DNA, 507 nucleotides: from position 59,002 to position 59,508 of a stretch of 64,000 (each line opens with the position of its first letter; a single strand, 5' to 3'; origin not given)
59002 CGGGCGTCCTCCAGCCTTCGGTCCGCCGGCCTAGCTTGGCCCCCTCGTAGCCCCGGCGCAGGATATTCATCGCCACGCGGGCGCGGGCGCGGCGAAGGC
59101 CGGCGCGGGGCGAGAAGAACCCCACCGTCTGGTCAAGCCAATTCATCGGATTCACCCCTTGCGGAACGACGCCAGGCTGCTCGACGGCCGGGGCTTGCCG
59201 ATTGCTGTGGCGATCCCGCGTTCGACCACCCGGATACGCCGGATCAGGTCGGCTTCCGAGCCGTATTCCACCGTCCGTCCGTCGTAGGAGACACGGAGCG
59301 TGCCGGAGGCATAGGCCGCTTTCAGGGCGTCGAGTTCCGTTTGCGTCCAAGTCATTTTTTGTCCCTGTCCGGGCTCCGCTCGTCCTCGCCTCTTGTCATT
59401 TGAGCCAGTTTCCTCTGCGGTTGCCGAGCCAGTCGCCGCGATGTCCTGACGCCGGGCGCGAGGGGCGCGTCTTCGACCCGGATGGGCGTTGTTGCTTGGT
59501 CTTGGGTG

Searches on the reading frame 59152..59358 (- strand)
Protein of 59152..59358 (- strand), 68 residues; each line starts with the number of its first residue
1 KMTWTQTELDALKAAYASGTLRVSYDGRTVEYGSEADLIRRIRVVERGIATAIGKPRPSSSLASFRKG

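Call 50: search_protein_families(library=phrogs, proteins=[window:59152-59358:-], max_evalue=0.001)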
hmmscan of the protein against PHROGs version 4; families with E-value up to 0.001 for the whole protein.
window:59152-59358:- (68 aa): 1 family
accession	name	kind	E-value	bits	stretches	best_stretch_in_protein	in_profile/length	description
phrog_2545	-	connector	2.9e-21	76.3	1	2-68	1-67/68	head-tail adaptor Ad1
